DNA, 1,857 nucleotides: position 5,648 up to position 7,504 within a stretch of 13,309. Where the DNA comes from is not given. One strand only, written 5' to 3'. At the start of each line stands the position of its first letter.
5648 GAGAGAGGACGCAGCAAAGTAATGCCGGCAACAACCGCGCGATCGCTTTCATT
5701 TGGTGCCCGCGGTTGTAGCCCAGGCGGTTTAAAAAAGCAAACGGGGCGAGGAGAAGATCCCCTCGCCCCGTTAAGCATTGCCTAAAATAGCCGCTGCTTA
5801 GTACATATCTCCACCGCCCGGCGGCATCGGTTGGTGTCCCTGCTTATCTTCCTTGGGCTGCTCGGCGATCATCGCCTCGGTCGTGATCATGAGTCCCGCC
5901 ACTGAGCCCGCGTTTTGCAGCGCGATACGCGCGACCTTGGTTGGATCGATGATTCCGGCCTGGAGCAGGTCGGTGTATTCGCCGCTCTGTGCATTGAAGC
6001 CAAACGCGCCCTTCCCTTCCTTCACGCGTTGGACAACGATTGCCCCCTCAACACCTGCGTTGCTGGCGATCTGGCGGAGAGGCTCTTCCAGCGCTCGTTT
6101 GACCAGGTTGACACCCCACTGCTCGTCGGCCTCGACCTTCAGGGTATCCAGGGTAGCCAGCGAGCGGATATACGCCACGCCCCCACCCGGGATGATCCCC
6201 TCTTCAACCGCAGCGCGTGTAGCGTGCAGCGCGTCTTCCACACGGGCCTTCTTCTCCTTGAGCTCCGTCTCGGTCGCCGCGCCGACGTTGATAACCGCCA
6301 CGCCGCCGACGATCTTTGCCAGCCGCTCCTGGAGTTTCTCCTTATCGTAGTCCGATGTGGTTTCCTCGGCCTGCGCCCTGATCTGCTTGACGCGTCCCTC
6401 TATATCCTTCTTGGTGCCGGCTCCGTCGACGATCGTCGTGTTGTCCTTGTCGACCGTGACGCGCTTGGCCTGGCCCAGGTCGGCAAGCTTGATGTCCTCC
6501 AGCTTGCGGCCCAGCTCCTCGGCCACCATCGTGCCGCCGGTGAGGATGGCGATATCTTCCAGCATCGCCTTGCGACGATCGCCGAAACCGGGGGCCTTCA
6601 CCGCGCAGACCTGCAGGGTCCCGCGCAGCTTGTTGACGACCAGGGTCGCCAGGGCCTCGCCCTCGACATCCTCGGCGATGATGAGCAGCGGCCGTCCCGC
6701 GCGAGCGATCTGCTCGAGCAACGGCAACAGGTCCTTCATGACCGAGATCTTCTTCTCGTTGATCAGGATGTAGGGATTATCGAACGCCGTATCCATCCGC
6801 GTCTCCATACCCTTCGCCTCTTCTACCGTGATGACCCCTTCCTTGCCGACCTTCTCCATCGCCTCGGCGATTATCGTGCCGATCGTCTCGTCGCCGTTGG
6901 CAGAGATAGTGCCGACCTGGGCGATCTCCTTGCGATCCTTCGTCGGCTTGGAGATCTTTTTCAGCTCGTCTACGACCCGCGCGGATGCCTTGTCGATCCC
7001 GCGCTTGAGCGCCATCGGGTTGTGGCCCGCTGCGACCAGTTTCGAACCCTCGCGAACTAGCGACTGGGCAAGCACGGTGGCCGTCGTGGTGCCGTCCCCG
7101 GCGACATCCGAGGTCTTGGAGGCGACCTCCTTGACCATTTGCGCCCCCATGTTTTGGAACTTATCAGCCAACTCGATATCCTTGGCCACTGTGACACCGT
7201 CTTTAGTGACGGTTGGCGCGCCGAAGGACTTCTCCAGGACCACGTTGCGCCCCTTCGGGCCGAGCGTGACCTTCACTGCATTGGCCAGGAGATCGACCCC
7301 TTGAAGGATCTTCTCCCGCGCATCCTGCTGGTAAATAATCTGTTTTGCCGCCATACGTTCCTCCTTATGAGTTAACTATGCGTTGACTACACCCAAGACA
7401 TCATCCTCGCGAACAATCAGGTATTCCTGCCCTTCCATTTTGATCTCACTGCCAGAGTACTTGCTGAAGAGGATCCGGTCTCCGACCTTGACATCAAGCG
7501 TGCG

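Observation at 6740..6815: GroEL lacks about 24 conserved residues at the apical-domain hinge, including the canonical substrate-binding tyrosines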

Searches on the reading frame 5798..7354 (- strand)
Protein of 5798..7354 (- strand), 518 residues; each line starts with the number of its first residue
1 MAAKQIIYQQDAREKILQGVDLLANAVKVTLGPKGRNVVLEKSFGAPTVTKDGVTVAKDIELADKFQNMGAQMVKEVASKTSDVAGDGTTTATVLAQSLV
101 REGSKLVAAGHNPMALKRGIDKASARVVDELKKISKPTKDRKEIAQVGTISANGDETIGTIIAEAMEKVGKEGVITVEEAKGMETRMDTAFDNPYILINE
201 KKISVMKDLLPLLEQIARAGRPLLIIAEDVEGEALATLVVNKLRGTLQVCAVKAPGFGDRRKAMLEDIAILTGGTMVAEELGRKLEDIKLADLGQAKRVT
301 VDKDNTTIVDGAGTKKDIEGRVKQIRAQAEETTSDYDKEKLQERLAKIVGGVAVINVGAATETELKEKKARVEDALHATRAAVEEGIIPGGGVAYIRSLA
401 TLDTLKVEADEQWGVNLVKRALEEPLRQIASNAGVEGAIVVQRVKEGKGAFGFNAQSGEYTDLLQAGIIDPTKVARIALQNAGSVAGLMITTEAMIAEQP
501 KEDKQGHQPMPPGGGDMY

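Call 3: search_solved_structures(query=window:5798-7354:-, show_alignments=2, max_evalue=1e-50)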
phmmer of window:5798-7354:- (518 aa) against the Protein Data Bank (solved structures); distinct sequences matched with E-value up to 1e-50: 60.
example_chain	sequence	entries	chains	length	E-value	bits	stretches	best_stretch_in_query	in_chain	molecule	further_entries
9rwr_A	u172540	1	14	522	1.3e-219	733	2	186-500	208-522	Ancestral Fibrobacteres-Chlorobi-Bacteroidetes Group Chaperonin (AFCB)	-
8wuc_A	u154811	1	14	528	6.7e-211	704.4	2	189-502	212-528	Chaperonin GroEL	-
8wu4_A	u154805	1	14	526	7.1e-210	701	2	189-500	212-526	Chaperonin GroEL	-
6kfv_A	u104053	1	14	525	2.5e-205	686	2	189-501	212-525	60 kDa chaperonin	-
5da8_A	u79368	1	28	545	2.7e-199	666.1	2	186-517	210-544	60 kDa chaperonin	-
1iok_A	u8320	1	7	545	5.7e-198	661.7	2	187-515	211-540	CHAPERONIN 60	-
4pkn_G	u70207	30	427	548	1.3e-196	657.3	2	191-504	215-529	60 kDa chaperonin | Chaperonin GroEL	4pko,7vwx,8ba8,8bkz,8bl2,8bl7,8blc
5opx_A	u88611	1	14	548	2.3e-196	656.4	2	191-504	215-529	60 kDa chaperonin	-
2eu1_A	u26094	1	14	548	4.3e-196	655.5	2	191-504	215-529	GROEL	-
1aon_A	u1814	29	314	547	4.7e-196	655.4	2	191-504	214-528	GROEL | groEL protein | 60 kDa chaperonin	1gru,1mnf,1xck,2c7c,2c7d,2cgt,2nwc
4wsc_A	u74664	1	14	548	8.1e-196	654.6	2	191-504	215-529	60 kDa chaperonin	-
5opw_A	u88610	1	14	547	8.6e-196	654.5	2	191-504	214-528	60 kDa chaperonin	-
8wuw_A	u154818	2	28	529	1.3e-195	654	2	186-500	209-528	Chaperonin GroEL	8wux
4aaq_A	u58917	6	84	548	1.8e-195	653.5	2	191-504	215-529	60 KDA CHAPERONIN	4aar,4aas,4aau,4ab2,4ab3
4ki8_A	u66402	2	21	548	2.4e-195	653.1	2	191-504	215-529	GroEL protein | 60 kDa chaperonin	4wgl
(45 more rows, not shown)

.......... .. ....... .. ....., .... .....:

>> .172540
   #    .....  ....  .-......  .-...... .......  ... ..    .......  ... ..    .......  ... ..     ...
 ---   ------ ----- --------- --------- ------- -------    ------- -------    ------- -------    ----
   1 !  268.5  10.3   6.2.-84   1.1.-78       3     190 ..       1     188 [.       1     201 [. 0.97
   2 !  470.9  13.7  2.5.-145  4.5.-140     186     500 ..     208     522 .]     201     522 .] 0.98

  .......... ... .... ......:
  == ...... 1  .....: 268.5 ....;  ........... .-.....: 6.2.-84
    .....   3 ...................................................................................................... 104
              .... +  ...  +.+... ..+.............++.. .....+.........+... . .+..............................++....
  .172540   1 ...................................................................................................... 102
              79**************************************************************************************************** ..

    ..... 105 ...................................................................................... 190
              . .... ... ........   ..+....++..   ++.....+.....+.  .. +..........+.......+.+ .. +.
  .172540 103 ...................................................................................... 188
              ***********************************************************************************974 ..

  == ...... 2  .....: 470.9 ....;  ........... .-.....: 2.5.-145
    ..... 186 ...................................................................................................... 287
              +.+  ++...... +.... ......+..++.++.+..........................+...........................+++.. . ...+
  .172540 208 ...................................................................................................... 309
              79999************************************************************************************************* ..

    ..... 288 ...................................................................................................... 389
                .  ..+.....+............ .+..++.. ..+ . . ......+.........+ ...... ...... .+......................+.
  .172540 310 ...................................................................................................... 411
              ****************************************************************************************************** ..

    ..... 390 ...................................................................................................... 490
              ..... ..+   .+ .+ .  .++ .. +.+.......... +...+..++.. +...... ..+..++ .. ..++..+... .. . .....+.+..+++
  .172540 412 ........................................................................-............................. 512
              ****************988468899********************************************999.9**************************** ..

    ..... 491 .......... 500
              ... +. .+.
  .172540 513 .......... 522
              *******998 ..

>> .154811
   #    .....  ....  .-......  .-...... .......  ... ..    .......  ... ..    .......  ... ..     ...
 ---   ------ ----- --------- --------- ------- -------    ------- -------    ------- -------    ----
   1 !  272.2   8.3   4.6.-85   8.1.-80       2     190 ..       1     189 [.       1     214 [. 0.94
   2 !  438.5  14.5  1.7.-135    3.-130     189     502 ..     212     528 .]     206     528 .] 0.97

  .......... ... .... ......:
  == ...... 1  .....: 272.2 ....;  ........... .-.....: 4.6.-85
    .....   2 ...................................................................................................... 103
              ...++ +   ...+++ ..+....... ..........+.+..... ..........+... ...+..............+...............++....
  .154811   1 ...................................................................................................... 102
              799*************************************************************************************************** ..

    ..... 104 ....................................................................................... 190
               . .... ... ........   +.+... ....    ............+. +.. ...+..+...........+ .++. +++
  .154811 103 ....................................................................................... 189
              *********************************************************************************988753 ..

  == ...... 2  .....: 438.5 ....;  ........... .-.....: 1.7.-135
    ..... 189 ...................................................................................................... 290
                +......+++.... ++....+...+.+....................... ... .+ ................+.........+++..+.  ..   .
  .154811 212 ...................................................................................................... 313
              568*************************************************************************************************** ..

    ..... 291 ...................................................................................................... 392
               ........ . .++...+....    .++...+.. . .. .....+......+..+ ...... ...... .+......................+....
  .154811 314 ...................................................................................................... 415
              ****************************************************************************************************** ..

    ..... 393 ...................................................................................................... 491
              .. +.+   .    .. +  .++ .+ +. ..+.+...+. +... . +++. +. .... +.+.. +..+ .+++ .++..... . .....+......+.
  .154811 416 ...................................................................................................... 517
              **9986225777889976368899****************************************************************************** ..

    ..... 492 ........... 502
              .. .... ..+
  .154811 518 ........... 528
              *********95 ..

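Call 4: search_protein_families(library=ncbifam, proteins=[window:5798-7354:-])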
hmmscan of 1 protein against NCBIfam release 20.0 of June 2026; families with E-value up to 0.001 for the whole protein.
window:5798-7354:- (518 aa): 19 families
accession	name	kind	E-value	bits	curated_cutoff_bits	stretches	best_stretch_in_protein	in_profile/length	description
NF009488.0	PRK12850.1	subfamily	1.1e-246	819.6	475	2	186-509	210-534/544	chaperonin GroEL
NF000592.1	PRK00013.1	subfamily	2.6e-240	798.3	397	2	186-500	208-524/524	chaperonin GroEL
NF009489.0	PRK12851.1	subfamily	1.8e-239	795.6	464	2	185-509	209-534/541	chaperonin GroEL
TIGR02348.1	GroEL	equivalog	1.4e-234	779.5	582.1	2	185-502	207-526/526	chaperonin GroEL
NF009487.0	PRK12849.1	subfamily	8e-230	763.7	352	2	185-510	208-534/543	chaperonin GroEL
NF010704.0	PRK14104.1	subfamily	1.2e-224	746.6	1041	2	187-515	211-540/546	chaperonin GroEL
NF038369.1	GroEL3_Chlamy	exception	4e-66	223.7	600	2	188-482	203-492/506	variant chaperonin GroEL3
NF038370.1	GroEL2_Chlamy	exception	8e-51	173.2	600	2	193-500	215-523/533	variant chaperonin GroEL2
NF041083.2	thermosome_beta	equivalog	8.8e-30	104.2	400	2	8-185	14-188/520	thermosome subunit beta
NF041082.2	thermosome_alpha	equivalog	4.4e-29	101.7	450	2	9-183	15-185/519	thermosome subunit alpha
TIGR02339.1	thermosome_arch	subfamily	6e-28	97.9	671.1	2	8-174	13-176/521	thermosome subunit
TIGR02347.1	chap_CCT_zeta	equivalog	6.8e-20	71.1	587.15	2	15-147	20-151/531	T-complex protein 1 subunit zeta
TIGR02341.1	chap_CCT_beta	equivalog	2.1e-19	69.6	522.15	2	19-136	22-137/519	T-complex protein 1 subunit beta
TIGR02345.1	chap_CCT_eta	equivalog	9.2e-19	67.1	669.2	2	20-140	27-142/523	T-complex protein 1 subunit eta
TIGR02342.1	chap_CCT_delta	equivalog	1.4e-18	66.8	695.35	2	10-151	8-147/517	T-complex protein 1 subunit delta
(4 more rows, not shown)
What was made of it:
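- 5798..7354 (-): groEL ORF, 518 aa, identical to NCBI MBI2346376.1. TIGR02348 GroEL scores 779.5 bits against a cutoff of 582.1, matched in two stretches (call 4).
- On GroEL / Cpn60 (group I chaperonin): TIGR02348 scores 779.5 bits against a cutoff of 582.1, but in two stretches with profile positions about 185-207 unmatched (call 4).
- On Variant chaperonins GroEL2/GroEL3 (Chlamydia type): 224 and 173 bits (call 4).
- Closest known: Chlamydial variant chaperonins GroEL2/GroEL3. Different: The window protein scores 173 and 224 bits against cutoffs of 600 (call 4).
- Checked: HMMER against PDB chains and NCBIfam GroEL models splits the protein into two stretches, with query residue 185/186 facing profile positions about 184/208-210 (calls 3, 4).
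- Scores against the known variant-GroEL families (chlamydial GroEL2/3) are far below cutoff (call 4).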

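Call 5: find_encoding_contigs(protein=window:5798-7354:-, flank=10000, max_places=10)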
Protein window:5798-7354:- (518 aa): no gene with exactly this product is on record in the collection.

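Call 6: find_homologous_proteins(query=window:5798-7354:-, max_evalue=1e-100)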
Query window:5798-7354:- (518 aa): 8000 proteins with E <= 1e-100 among 8000 candidates; the best 120 are listed.
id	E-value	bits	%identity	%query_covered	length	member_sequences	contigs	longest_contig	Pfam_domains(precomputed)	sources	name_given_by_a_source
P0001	0.0e+0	1082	100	100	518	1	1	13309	PF00118.30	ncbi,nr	ncbi:MAG: molecular chaperone GroEL [Deltaproteobacteria bacterium]|nr:molecular chaperone GroEL [De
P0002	4.1e-258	875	78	99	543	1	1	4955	PF00118.30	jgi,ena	jgi:chaperonin GroEL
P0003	2.5e-257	872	79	97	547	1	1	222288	PF00118.30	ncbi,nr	ncbi:MAG: chaperonin GroEL [Deltaproteobacteria bacterium]|nr:chaperonin GroEL [Deltaproteobacteria 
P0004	8.6e-256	867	79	97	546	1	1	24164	PF00118.30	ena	-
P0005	1.3e-255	867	79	97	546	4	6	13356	PF00118.30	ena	-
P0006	5.9e-253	858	78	97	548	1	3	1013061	PF00118.30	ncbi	-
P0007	3.9e-252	855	79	97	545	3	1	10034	PF00118.30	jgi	-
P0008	8.4e-252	854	77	97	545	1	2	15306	PF00118.30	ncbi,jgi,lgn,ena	-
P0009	3.0e-251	852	77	100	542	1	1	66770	PF00118.30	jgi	-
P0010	1.7e-249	847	-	-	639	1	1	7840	PF00118.30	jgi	jgi:chaperonin GroEL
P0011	3.8e-249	845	77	98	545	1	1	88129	PF00118.30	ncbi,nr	ncbi:MAG: chaperonin GroEL [Deltaproteobacteria bacterium]|nr:chaperonin GroEL [Deltaproteobacteria 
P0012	1.6e-248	843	76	97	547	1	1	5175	PF00118.30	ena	-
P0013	5.6e-248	842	76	100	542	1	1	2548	PF00118.30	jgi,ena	-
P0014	6.1e-248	841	77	98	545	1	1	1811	PF00118.30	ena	-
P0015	6.8e-248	841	76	97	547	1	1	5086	PF00118.30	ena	-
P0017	1.5e-247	840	76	100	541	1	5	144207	PF00118.30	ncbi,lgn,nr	ncbi:MAG: chaperonin GroEL [Deltaproteobacteria bacterium]|nr:chaperonin GroEL [Deltaproteobacteria 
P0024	2.9e-246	836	75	100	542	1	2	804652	PF00118.30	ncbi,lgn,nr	ncbi:MAG: chaperonin GroEL [Deltaproteobacteria bacterium]|nr:chaperonin GroEL [Deltaproteobacteria 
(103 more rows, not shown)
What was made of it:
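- All 119 next-best full-length hits are 537 aa or longer (call 6).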

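Call 8: find_related_loci(query=window:5798-7354:-, collection=genome_contigs, flank=6000)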
Query window:5798-7354:- (518 aa) in genome_contigs; peptide patterns used: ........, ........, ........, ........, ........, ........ (x = any residue, [..] = any of these).
600 stretches matched a pattern (row limit reached: there are more); 600 encode a relative of the query (tblastn E <= 1e-3); the best 80 are kept; 80 distinct loci.
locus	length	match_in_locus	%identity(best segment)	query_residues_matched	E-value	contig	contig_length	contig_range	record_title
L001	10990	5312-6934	75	1-515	0e+0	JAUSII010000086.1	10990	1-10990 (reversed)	MAG: Deltaproteobacteria bacterium isolate E14_metabat.bin.232 E14_k141_1085329, whole genome shotgun sequence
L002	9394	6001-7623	73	1-518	0e+0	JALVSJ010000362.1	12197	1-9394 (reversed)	MAG: Desulfobacterales bacterium isolate A3_metabat2_scaf2bin.316 A3_NODE_3952_length_12197_cov_2.506545, whole genome s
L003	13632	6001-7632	74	1-518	0e+0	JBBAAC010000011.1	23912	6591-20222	MAG: bacterium isolate SO_2017_GW3_31 scaffold_899_c1_OW296A_2017, whole genome shotgun sequence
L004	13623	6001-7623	72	1-517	0e+0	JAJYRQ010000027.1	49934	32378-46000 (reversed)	MAG: Deltaproteobacteria bacterium isolate DX1.bin15 NODE_918_length_49934_cov_3.040476, whole genome shotgun sequence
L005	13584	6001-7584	72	1-504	0e+0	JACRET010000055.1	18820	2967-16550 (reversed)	MAG: Deltaproteobacteria bacterium isolate NC_groundwater_1706_Pr3_B-0.1um_52_15 SR-2_scaffold_141_1786827, whole genome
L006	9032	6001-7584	71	1-504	0e+0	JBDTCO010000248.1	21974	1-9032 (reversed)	MAG: Polyangia bacterium isolate cluster2_bin.158 k127_4634856, whole genome shotgun sequence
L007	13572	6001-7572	71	1-500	0e+0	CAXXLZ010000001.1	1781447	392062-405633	MAG: Thermodesulfobacteriota bacterium isolate 2fdc769d-9a05-4c3a-9363-a2f454578bb3 genome assembly, contig: contig_1, w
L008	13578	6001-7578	73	3-504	0e+0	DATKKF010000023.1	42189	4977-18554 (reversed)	MAG TPA_asm: Myxococcaceae bacterium isolate SMAG_U14650 k141_2866894, whole genome shotgun sequence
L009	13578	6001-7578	72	1-502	0e+0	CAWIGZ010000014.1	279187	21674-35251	MAG: uncultured proteobacterium isolate MFD05502.bin.2.69 genome assembly, contig: contig_8941, whole genome shotgun seq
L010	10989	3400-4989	71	1-502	0e+0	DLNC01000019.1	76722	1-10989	MAG TPA_asm: Syntrophaceae bacterium UBA7520 UBA7520_contig_331, whole genome shotgun sequence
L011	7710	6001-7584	70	3-504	0e+0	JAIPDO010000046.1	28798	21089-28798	MAG: Desulfarculaceae bacterium isolate Tobar13.5m-G25 Tobar13-5m-20mill-C386, whole genome shotgun sequence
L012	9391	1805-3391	69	1-504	0e+0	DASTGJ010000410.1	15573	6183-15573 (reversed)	MAG TPA_asm: Kofleriaceae bacterium isolate SMAG_U27 k141_306759, whole genome shotgun sequence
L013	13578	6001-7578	71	3-502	0e+0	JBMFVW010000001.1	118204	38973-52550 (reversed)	MAG: Candidatus Acidulodesulfobacterium sp. isolate KM4364-02 NODE_18_length_118204_cov_196.327307, whole genome shotgun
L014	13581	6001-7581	68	3-504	0e+0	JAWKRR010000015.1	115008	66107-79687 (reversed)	MAG: Myxococcota bacterium isolate BC1.85 BC1.85.fa-15, whole genome shotgun sequence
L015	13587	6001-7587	69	1-503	0e+0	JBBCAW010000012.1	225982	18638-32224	Bdellovibrionota bacterium FG-1 24155C00012.1, whole genome shotgun sequence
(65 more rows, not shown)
